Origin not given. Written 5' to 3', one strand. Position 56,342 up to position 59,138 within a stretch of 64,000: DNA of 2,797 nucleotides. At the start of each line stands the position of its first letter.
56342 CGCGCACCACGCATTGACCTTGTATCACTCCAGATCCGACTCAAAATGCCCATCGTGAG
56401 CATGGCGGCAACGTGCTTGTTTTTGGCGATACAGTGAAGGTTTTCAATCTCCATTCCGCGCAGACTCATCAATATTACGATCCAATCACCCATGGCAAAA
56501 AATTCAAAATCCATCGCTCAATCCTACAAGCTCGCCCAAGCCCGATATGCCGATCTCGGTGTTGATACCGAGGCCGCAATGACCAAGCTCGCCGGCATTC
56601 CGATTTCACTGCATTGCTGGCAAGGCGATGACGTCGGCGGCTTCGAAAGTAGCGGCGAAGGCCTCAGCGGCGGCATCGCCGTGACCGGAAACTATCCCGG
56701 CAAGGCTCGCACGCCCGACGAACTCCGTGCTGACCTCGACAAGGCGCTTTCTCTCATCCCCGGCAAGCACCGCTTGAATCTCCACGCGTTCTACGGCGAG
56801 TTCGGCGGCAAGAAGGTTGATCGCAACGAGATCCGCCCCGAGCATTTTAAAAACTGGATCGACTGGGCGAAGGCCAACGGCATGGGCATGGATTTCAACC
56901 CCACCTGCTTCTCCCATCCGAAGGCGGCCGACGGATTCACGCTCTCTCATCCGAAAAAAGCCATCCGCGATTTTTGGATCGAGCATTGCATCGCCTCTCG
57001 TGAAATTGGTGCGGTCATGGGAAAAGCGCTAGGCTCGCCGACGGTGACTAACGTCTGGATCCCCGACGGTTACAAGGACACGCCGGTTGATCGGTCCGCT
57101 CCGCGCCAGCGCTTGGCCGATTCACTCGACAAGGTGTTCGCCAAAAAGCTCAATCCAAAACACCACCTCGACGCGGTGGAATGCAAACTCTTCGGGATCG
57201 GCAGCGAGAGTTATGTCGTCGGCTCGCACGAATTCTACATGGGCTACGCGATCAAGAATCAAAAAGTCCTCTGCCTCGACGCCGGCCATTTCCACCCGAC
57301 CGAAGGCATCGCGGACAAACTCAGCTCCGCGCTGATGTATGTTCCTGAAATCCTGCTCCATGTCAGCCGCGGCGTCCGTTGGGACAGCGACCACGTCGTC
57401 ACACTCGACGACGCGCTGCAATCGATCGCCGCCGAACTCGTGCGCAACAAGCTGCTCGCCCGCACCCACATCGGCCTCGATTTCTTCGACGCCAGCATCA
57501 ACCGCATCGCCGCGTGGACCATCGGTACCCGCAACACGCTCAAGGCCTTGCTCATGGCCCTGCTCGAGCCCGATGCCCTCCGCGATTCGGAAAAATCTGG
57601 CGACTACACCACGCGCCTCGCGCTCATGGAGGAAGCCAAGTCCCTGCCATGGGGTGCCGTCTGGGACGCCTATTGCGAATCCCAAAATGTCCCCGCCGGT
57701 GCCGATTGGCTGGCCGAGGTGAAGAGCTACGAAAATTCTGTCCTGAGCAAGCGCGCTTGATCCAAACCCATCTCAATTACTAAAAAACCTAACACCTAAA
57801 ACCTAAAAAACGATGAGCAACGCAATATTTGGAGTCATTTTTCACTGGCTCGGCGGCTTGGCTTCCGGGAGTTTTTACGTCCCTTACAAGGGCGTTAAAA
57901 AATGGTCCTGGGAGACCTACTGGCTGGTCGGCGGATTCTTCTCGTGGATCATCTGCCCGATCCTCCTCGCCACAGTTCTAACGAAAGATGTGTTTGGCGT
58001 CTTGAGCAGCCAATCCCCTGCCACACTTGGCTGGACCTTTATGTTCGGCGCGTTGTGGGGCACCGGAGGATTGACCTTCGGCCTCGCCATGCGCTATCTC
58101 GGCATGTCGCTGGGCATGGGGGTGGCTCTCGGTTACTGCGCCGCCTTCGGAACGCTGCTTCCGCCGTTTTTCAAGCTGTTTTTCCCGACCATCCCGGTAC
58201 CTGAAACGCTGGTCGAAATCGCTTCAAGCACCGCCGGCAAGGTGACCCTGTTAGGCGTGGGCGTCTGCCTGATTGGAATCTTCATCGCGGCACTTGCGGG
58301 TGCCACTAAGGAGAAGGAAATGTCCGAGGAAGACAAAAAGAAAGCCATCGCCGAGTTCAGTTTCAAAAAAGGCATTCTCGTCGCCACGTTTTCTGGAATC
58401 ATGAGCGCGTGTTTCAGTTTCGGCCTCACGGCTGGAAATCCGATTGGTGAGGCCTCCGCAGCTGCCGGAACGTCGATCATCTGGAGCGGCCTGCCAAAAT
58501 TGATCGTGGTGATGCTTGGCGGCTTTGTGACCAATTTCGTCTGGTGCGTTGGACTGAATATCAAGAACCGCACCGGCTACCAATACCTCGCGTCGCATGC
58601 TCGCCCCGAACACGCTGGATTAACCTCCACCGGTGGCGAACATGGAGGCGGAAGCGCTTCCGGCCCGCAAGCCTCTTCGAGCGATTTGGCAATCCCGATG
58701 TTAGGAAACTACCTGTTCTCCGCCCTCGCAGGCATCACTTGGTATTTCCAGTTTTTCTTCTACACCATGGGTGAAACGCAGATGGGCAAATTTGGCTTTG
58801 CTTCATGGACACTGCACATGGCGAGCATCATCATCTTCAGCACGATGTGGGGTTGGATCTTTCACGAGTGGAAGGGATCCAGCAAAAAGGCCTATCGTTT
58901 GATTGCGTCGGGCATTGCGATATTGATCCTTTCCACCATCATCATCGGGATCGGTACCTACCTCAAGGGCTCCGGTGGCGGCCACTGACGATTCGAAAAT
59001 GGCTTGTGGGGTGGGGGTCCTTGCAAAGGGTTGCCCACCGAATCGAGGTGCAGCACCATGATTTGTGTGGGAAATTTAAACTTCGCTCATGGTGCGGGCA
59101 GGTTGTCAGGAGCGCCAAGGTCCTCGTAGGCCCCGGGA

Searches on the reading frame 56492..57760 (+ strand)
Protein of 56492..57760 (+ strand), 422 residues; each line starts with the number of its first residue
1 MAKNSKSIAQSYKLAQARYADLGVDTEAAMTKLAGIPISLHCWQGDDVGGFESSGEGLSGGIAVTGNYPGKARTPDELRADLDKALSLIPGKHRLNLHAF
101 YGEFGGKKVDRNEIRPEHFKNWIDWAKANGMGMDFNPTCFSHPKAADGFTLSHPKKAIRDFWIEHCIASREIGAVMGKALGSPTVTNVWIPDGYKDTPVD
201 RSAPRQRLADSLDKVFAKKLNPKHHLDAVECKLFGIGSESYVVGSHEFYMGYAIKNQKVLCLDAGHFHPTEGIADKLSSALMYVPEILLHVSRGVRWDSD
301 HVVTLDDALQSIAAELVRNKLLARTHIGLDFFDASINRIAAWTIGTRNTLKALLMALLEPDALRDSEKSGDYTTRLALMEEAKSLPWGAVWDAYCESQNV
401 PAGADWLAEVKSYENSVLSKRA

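Call 57: search_protein_families(library=pfam, proteins=[window:56492-57760:+], max_evalue=1)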
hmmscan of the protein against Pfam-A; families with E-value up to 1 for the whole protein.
window:56492-57760:+ (422 aa): 1 family
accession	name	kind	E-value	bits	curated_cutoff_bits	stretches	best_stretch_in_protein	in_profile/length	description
PF06134.17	RhaA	-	1.7e-215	716.4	22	1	7-421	2-417/417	L-rhamnose isomerase (RhaA)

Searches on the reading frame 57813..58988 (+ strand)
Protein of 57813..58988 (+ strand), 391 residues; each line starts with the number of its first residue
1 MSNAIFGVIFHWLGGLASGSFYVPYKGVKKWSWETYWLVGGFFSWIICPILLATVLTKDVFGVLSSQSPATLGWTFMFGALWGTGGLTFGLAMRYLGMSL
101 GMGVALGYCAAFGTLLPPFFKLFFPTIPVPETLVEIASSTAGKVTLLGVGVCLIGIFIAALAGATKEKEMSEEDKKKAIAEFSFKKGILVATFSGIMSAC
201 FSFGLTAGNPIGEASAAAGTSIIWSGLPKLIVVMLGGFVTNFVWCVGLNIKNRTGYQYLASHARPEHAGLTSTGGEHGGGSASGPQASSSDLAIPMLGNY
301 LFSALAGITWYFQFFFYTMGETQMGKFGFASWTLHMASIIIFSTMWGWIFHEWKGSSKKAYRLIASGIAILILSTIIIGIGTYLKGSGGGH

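Call 57: search_protein_families(library=pfam, proteins=[window:57813-58988:+], max_evalue=1)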
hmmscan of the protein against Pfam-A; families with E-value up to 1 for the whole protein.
window:57813-58988:+ (391 aa): 2 families
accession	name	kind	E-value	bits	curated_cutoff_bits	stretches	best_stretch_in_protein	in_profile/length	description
PF06379.18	RhaT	-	6e-69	233.3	27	2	1-246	1-233/344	L-rhamnose-proton symport protein (RhaT)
PF07168.17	Ureide_permease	-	0.17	11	27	1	337-375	314-353/359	Ureide permease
